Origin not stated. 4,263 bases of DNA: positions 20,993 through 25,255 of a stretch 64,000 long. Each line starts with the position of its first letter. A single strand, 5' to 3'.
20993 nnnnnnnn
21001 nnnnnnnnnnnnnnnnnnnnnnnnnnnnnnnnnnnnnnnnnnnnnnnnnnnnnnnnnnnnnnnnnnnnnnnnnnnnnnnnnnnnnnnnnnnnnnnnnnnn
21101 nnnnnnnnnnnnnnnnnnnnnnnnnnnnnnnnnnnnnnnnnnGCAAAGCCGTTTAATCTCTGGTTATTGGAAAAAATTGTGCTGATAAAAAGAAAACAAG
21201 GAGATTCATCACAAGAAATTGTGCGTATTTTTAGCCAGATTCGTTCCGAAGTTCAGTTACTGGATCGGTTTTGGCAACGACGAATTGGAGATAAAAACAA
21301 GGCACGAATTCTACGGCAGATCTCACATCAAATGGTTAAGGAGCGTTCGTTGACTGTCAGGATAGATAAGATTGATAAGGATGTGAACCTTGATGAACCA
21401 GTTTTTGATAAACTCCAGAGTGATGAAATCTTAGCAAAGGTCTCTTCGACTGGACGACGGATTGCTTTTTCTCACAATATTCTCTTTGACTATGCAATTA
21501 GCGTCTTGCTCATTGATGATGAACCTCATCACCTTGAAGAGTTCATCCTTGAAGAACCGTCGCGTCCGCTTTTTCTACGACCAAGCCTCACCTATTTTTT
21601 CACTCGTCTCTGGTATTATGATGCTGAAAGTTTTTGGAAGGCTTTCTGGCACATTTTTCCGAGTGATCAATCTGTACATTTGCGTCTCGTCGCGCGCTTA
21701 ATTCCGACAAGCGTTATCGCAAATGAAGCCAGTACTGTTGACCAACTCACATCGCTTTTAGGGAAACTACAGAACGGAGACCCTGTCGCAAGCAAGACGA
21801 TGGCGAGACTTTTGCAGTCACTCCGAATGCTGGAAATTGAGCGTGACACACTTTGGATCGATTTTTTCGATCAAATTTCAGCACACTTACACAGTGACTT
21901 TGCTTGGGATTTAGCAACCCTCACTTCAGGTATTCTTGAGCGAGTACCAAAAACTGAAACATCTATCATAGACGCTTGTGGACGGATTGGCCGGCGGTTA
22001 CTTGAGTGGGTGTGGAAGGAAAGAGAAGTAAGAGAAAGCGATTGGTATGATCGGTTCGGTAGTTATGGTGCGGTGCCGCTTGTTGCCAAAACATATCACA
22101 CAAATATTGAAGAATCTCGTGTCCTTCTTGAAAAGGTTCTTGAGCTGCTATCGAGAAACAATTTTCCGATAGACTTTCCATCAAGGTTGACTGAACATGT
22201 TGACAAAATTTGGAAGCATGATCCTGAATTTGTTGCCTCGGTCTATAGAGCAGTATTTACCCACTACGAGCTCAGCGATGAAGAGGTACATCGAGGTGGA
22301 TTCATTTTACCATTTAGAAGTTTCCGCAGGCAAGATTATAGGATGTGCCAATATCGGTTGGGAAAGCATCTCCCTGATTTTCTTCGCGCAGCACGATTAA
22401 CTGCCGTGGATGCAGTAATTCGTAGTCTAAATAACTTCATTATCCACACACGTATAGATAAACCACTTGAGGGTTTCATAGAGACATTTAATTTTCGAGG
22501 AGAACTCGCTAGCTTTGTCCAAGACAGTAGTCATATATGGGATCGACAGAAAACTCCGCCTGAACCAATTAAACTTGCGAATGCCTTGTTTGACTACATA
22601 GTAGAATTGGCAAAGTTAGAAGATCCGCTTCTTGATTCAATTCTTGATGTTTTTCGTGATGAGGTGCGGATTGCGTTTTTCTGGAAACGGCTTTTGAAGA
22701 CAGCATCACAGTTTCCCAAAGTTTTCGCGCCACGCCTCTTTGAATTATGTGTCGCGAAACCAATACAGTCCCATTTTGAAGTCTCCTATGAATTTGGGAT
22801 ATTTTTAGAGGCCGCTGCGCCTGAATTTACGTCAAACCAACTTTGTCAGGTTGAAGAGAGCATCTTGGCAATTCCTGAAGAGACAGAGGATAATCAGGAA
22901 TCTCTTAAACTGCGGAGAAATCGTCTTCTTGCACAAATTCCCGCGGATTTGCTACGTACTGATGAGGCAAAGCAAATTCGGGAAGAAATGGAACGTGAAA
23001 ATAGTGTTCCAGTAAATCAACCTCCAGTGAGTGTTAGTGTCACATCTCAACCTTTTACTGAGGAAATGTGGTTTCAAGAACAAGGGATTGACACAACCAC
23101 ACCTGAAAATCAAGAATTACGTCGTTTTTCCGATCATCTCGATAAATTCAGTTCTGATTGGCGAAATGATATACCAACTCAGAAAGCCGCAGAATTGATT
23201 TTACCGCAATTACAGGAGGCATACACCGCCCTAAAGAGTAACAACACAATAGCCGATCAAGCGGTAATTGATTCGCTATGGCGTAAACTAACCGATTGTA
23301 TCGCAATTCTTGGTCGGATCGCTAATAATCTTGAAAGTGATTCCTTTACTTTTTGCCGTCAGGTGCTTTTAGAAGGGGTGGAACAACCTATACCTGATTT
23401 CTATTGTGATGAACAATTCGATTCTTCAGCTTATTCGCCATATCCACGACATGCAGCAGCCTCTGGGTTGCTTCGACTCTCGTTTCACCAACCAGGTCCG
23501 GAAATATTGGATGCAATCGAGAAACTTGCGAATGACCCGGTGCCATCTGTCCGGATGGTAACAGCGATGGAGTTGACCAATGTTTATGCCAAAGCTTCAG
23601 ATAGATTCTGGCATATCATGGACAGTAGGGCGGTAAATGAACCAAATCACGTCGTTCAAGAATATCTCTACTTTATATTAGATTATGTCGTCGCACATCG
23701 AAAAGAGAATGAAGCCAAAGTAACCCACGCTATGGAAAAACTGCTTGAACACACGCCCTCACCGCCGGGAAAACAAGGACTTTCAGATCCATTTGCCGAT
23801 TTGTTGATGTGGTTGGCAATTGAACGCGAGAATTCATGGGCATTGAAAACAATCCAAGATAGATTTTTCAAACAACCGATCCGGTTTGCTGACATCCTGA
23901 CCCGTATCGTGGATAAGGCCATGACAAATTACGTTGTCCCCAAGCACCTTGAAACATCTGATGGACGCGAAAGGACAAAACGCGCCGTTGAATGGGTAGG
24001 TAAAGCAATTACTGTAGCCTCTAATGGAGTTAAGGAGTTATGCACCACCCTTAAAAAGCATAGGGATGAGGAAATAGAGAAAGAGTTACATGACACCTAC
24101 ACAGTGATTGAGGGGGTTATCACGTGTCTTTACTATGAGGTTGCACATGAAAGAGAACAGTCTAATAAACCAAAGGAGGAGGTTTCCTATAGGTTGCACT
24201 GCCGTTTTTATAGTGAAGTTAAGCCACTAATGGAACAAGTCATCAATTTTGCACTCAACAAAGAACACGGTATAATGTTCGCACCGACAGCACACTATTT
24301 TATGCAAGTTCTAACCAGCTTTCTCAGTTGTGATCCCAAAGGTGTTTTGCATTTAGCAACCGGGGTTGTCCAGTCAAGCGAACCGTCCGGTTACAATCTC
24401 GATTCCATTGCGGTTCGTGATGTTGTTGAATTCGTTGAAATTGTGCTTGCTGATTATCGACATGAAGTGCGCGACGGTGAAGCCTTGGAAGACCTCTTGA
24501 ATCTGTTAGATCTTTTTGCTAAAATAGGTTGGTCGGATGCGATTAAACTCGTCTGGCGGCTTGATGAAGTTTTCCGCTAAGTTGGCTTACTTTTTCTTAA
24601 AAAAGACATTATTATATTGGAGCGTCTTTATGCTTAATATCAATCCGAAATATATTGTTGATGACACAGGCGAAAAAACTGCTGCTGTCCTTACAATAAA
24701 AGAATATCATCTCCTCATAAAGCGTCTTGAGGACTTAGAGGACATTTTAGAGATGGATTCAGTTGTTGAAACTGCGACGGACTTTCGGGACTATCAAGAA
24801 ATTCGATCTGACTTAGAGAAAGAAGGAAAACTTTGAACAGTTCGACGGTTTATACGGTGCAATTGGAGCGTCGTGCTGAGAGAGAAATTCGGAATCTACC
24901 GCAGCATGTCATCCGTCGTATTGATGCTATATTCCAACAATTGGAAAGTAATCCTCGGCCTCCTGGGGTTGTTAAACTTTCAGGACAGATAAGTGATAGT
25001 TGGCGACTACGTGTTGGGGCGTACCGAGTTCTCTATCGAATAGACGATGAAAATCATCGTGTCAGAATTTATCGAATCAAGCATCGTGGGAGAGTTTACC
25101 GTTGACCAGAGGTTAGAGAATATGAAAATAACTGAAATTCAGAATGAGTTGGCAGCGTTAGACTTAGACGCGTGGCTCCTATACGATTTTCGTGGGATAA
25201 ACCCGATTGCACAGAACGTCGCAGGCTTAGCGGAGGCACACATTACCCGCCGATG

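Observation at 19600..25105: AT-rich island carrying a 1544-aa NACHT-type STAND NTPase followed by a Phd/YefM-RelE pair: candidate single-protein antiphage or conflict system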

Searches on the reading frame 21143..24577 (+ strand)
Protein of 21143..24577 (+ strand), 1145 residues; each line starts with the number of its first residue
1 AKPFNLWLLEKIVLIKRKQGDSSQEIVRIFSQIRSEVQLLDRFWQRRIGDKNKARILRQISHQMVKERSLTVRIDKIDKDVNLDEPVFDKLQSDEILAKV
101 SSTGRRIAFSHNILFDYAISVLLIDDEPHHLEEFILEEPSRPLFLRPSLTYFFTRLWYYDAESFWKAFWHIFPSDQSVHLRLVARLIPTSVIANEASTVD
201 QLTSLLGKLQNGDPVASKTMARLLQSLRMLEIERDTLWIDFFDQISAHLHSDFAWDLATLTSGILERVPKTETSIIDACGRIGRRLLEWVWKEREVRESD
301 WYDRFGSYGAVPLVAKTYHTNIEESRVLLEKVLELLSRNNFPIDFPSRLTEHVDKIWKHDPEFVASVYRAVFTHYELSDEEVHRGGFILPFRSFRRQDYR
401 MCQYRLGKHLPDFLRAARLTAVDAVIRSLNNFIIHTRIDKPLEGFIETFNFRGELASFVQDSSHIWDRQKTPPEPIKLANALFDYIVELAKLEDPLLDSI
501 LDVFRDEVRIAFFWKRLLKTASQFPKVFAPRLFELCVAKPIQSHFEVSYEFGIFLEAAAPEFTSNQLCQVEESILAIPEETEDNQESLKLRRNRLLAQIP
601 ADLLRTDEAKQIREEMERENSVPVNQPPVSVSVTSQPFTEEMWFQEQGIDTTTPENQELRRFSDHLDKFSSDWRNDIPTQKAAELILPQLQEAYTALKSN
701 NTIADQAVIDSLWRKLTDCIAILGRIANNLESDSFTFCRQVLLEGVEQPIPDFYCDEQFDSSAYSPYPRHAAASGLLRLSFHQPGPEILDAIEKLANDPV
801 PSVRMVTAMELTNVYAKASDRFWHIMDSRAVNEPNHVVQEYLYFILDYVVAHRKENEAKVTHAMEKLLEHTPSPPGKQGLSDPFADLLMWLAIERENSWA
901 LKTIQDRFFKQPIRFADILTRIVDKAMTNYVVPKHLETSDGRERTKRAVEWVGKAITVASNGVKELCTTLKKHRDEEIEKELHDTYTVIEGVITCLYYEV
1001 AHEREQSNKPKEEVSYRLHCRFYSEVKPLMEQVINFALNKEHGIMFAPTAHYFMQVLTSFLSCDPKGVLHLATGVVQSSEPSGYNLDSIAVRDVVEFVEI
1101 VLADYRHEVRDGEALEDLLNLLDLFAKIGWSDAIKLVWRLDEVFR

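Call 29: search_protein_representatives(protein=window:21143-24577:+)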
Query: 1145 residues. Proteins with E-value up to 0.001 (for the whole library): 1927; up to 1e-10: 1401; up to 1e-30: 794. The best 150 are listed.
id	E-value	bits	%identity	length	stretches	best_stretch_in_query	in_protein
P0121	0.0e+00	1326.2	56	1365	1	2-1145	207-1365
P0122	0.0e+00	1051.2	54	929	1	204-1113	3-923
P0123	3.8e-281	952.0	44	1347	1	3-1145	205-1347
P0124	5.1e-277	938.3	43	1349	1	3-1145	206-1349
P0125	1.2e-268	910.6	42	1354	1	3-1145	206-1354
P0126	2.5e-266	903.0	42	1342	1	3-1145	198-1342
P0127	1.6e-259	880.4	41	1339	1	3-1145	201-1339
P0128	7.0e-250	848.5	40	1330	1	3-1145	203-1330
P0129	3.0e-242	823.2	40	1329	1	2-1145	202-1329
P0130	4.8e-241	819.2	40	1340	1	3-1145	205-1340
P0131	5.2e-239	812.5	38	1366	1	3-1145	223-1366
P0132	6.6e-239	812.2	41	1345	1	3-1145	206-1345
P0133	4.4e-237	806.1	39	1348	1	3-1145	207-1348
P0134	7.2e-231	785.5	38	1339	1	3-1145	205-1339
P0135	2.5e-229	780.4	39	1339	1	3-1145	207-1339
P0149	4.3e-205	700.2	35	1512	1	2-1145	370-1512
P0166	3.5e-185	634.3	34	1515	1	2-1145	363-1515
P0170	3.0e-177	608.0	33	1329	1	3-1145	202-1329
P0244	1.3e-118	413.8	27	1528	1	3-1145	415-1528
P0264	5.0e-108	378.7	27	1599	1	20-1145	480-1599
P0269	4.8e-106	372.2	28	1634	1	3-1145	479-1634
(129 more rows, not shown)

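Call 69: predict_structure(alignment_id=A2)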
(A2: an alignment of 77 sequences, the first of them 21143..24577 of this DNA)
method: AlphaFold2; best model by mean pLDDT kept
length: 1145 residues; sequences in the alignment: 77
mean_pLDDT: 92.2   pTM: 0.84
mean pLDDT of the five models: 92.2, 91.3, 91.2, 90.2, 89.4
residues with pLDDT >= 90: 912; 70-90: 204; 50-70: 28; < 50: 1
segments of 3 or more residues with pLDDT < 50: none
pLDDT, mean of each block of 10 residues (from residue 1): 83 85 84 90 88 91 93 83 81 92 92 95 96 93 94 97 96 90 93 96 96 94 95 95 97 96 96 97 98 92 95 98 98 94 96 97 97 92 88 93 96 96 96 88 86 95 88 88 97 96 96 97 97 95 94 97 96 90 79 94 95 94 88 77 89 90 94 94 95 91 87 95 93 94 87 86 90 96 94 95 95 94 96 93 94 92 93 58 91 96 94 92 95 94 96 97 94 88 95 94 64 85 97 96 95 97 97 97 93 94 92 93 91 87 81
secondary structure, 60 per line:
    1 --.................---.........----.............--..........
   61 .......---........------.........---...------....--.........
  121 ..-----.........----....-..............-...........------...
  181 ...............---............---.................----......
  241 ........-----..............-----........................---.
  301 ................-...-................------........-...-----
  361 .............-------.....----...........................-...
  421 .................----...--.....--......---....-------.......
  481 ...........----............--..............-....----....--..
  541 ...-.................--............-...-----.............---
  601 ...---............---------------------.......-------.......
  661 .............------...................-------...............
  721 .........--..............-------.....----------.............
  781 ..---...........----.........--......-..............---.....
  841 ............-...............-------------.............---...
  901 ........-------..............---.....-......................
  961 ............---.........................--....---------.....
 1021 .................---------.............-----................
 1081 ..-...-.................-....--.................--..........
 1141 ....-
elements in order (helices of 4 or more, strands of 3 or more residues): H3-19 H23-31 H36-48 H51-67 E71-73 H74-78 H85-93 E97-99 E106-109 H112-122 H128-136 H141-144 H146-159 H161-171 H178-195 H199-210 H214-230 H235-248 H254-267 H273-296 H300-316 H322-337 H344-351 H361-373 E381-385 E390-394 H395-416 H418-437 E447-451 E454-459 H463-466 H474-491 H496-507 H511-523 H525-528 H533-536 H539-543 H545-561 H564-575 H585-597 H607-618 H640-646 H654-673 H680-698 H706-729 H732-745 H753-757 H768-782 H786-796 H801-809 H812-817 H819-832 H836-852 H854-868 H882-894 H898-908 H916-929 H933-937 H939-972 H976-1000 H1003-1006 H1016-1037 H1047-1059 H1065-1082 H1088-1104 H1106-1109 H1112-1128 H1131-1144

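Call 71: fold_search(model_id=the predicted structure, library=pdb)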
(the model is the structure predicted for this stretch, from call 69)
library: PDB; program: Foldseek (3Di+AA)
matches with E <= 10: 1091; with E <= 0.001: 184
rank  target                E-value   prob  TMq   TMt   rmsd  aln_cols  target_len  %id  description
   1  3w3t                  2.3e-07  1.00  0.18  0.20  28.6      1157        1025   10  Crystal structure of Kap121p (released 2013-04-10)
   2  9n6x_SP               2.9e-07  1.00  0.18  0.10  27.2      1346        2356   11  SSU processome maturation and disassembly, State B (released 2025-11-05)
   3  5h2v_A                3.2e-07  1.00  0.17  0.19  32.9      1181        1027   10  Crystal structure of the karyopherin Kap121p bound to the SUMO protease Ulp1p (released 2016-12-14)
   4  3w3y_A                4.6e-07  1.00  0.17  0.19  34.4      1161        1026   11  Crystal structure of Kap121p bound to Nup53p (released 2013-04-10)
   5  3w3v                  5.1e-07  1.00  0.17  0.19  30.3      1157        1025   10  Crystal structure of Kap121p mutant D353K/E396K/D438K (released 2013-04-10)
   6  3w3u                  6.5e-07  1.00  0.18  0.20  27.9      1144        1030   10  Crystal structure of Kap121p mutant R349A/Q350A/D353A/E396A/N430K/D438A/N477A (released 2013-04-10)
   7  3w3z_A                8.9e-07  1.00  0.16  0.18  37.1      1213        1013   10  Crystal structure of Kap121p bound to RanGTP (released 2013-04-10)
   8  4c0q_A                9.2e-07  1.00  0.20  0.24  20.7      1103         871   10  Transportin 3 in complex with Ran(Q69L)GTP (released 2014-01-22)
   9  9m1j_D                9.2e-07  1.00  0.17  0.17  29.1      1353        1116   11  Cryo-EM structure of the TBC-DE-Arl2-beta-tubulin complex (released 2025-10-22)
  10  7zbz_D                1.1e-06  1.00  0.17  0.17  32.3      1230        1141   11  CAND1 delhairpin-SCF-SKP2 CAND1 partly engaged SCF partly rocked (released 2023-04-19)
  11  4a0c_B                1.1e-06  1.00  0.15  0.15  30.2      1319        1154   11  Structure of the CAND1-CUL4B-RBX1 complex (released 2011-11-30)
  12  7z8t_D                1.2e-06  1.00  0.18  0.18  34.3      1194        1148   12  CAND1-SCF-SKP2 CAND1 engaged SCF rocked (released 2023-04-19)
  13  4zj7_A                1.6e-06  1.00  0.17  0.19  32.6      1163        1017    9  Crystal structure of the karyopherin Kap121p bound to the extreme C-terminus of the protein phosphatase Cdc14p (released 2015-06-03)
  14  3w3x_A                1.7e-06  1.00  0.17  0.19  32.8      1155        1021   11  Crystal structure of Kap121p bound to Pho4p (released 2013-04-10)
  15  9m1l_D                1.9e-06  1.00  0.19  0.20  28.3      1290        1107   12  Cryo-EM structure of the TBC-DE-Arl2-alpha-beta-tubulin complex with GTP (released 2025-10-22)
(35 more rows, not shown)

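Call 81: search_protein_families(library=padloc, proteins=[P0264, P0269, P0244, P0149, P0166, P0170], max_evalue=1e-10)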
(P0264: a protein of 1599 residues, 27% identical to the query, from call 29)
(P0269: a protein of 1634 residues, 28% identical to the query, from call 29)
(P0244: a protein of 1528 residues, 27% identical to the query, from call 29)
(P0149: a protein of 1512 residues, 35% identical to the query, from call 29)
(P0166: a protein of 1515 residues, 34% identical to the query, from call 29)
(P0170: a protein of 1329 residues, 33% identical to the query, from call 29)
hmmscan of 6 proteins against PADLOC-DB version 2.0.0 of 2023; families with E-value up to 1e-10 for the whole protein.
P0264 (1599 aa): 5 families
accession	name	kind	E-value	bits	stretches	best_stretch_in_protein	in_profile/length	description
PDLC04702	PDC-M54A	-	7.5e-131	436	1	270-1598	296-1620/1621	-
PDLC04700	PDC-M54A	-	9.8e-126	418.6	1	254-1599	283-1657/1657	-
PDLC04701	PDC-M54A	-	3.2e-31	106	1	446-1033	2-582/1144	-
PDLC04726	PDC-M60C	-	7e-28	95.6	1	3-245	149-401/407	-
PDLC00759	Effector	-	1.9e-24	84.1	1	3-242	242-498/506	PN-superfamily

P0269 (1634 aa): 3 families
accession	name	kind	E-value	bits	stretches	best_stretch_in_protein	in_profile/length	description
PDLC04700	PDC-M54A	-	0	1720.7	1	2-1634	24-1657/1657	-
PDLC04702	PDC-M54A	-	0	1169.9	1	3-1633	35-1620/1621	-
PDLC04701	PDC-M54A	-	2.7e-106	354.6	1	452-1632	2-1142/1144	-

P0244 (1528 aa): 6 families
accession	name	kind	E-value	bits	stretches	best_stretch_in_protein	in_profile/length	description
PDLC04700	PDC-M54A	-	7.8e-112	372.5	1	203-1528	295-1657/1657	-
PDLC04702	PDC-M54A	-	2.3e-110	368.1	1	198-1526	287-1619/1621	-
PDLC04701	PDC-M54A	-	2.7e-29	99.6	1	402-927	16-534/1144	-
PDLC02159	Avs1b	-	1.2e-17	60.6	1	21-195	19-199/1924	-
PDLC03855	LmuA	-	3.5e-16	57.5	1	22-342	17-373/425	-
PDLC02960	RT-Protease_XI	-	4.9e-11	40.3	0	17-164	348-488/506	single gene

P0149 (1512 aa): 3 families
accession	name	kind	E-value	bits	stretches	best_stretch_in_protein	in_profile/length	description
PDLC04700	PDC-M54A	-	8.1e-195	647.6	1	164-1512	299-1657/1657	-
PDLC04702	PDC-M54A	-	6.3e-163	542.3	1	166-1510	301-1619/1621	-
PDLC04701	PDC-M54A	-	8.1e-32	108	1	351-1510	9-1142/1144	-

P0166 (1515 aa): 3 families
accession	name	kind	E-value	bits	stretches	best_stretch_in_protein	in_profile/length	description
PDLC04700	PDC-M54A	-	7.4e-159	528.4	1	160-1515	298-1657/1657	-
PDLC04702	PDC-M54A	-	8.6e-140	465.6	1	173-1513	310-1619/1621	-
PDLC04701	PDC-M54A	-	2.5e-28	96.4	1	339-1222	4-865/1144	-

P0170 (1329 aa): 3 families
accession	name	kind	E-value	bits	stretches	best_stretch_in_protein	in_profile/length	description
PDLC04700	PDC-M54A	-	1.5e-170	567.1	1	20-1329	319-1657/1657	-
PDLC04702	PDC-M54A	-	3.9e-150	499.9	1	10-1328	309-1620/1621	-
PDLC04701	PDC-M54A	-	1.2e-36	124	1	178-1039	5-855/1144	-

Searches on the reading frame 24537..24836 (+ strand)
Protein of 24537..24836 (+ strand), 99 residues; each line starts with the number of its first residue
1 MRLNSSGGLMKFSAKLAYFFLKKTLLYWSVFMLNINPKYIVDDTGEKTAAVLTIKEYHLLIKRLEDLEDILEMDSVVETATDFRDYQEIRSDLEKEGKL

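Call 3: search_protein_families(library=pfam, proteins=[window:24537-24836:+], max_evalue=0.1)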
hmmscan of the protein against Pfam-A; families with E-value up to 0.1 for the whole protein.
window:24537-24836:+ (99 aa): 2 families
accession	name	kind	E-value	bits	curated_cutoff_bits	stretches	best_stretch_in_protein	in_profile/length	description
PF18506.7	RelB-like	-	4.3e-06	26.9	27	1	34-66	1-33/62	RelB Antitoxin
PF02604.26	PhdYeFM_antitox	-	0.079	13.2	29.8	0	37-79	24-66/74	Antitoxin Phd_YefM, type II toxin-antitoxin system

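Call 4: search_protein_families(library=padloc, proteins=[window:24537-24836:+], max_evalue=0.1)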
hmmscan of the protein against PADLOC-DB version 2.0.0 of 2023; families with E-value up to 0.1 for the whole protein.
window:24537-24836:+ (99 aa): 0 families

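Call 5: search_protein_families(library=ncbifam, proteins=[window:24537-24836:+], max_evalue=0.1)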
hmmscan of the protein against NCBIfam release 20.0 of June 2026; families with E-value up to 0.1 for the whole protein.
window:24537-24836:+ (99 aa): 1 family
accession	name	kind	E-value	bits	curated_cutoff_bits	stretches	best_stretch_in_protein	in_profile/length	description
NF005639.0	PRK07400.1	equivalog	0.00077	18.4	460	1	15-78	24-83/318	30S ribosomal protein S1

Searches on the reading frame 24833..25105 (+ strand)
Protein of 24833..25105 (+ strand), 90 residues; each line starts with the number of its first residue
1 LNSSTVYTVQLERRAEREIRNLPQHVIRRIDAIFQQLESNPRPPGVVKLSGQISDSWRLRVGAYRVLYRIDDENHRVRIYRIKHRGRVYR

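Call 3: search_protein_families(library=pfam, proteins=[window:24833-25105:+], max_evalue=0.1)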
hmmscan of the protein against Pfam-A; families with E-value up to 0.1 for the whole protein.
window:24833-25105:+ (90 aa): 2 families
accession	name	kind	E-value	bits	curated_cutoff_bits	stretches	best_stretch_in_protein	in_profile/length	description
PF05016.21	ParE_toxin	-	2.3e-11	44.5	23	1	10-89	2-89/89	ParE toxin of type II toxin-antitoxin system, parDE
PF05973.20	Gp49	-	0.0093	16.4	23.9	1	18-74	2-62/90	Phage derived protein Gp49-like (DUF891)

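Call 4: search_protein_families(library=padloc, proteins=[window:24833-25105:+], max_evalue=0.1)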
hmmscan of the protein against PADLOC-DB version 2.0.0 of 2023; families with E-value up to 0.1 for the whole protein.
window:24833-25105:+ (90 aa): 1 family
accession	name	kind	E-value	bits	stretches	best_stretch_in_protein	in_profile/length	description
PDLC01282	Cas8e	-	0.014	12.4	1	9-73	274-326/454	CAS-I-E; effector_LS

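Call 5: search_protein_families(library=ncbifam, proteins=[window:24833-25105:+], max_evalue=0.1)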
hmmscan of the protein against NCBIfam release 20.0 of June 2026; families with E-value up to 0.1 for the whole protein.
window:24833-25105:+ (90 aa): 1 family
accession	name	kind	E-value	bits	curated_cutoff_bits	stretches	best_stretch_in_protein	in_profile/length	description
TIGR02385.1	RelE_StbE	subfamily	5.4e-05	23.6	27.9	1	24-86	24-85/88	type II toxin-antitoxin system mRNA interferase toxin, RelE/StbE family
